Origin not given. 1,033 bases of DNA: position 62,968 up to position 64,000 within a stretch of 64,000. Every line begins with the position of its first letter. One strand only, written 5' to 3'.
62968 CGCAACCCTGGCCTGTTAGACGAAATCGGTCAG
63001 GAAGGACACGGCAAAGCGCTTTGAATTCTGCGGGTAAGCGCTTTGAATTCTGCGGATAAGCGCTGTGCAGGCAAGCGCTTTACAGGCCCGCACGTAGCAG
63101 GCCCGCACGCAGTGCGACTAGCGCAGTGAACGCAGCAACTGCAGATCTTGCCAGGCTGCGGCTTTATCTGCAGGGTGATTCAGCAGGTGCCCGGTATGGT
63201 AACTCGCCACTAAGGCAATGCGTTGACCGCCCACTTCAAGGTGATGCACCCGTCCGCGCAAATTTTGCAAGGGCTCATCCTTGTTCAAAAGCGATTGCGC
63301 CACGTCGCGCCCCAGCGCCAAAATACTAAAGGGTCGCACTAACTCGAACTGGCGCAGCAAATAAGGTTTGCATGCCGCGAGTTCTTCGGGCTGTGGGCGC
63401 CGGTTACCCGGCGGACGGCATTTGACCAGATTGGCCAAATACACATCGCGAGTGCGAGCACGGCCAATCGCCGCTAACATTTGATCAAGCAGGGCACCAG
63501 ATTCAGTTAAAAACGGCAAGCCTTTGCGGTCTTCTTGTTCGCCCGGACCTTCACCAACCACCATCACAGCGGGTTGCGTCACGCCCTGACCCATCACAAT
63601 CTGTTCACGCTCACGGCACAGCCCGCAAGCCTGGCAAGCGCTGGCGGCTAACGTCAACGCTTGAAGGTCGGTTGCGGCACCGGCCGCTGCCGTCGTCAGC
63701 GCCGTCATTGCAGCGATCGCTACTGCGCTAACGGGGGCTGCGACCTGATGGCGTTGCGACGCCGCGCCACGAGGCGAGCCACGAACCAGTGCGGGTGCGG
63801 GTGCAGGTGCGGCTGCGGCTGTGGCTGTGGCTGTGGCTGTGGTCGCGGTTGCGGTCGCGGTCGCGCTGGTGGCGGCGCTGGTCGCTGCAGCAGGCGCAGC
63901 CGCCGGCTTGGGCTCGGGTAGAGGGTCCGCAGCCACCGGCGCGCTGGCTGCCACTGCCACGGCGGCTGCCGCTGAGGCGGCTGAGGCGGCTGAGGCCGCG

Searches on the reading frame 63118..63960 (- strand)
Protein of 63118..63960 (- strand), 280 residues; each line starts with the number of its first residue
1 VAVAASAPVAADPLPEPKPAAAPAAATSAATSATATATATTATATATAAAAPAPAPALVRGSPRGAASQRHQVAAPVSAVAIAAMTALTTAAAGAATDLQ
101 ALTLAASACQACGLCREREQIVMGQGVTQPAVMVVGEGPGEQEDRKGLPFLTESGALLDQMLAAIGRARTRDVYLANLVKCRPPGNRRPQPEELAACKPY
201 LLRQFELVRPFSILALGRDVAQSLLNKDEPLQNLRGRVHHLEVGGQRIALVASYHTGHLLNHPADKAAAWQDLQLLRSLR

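Call 85: search_protein_families(library=ncbifam, proteins=[window:63118-63960:-], max_evalue=0.00001)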
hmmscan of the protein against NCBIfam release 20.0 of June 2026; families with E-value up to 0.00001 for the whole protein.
window:63118-63960:- (280 aa): 3 families
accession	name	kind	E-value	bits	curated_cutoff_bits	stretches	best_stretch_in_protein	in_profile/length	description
TIGR00758.1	UDG_fam4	subfamily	2.2e-53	180.5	125.3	1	109-278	1-169/173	uracil-DNA glycosylase, family 4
NF040953.1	Arch_udg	equivalog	2.5e-48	164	250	1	103-276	5-182/184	type-4 uracil-DNA glycosylase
TIGR03914.1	UDG_fam_dom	hypoth_equivalog_domain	1.7e-34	119.4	189.95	1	82-274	28-223/231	UdgX family uracil-DNA binding protein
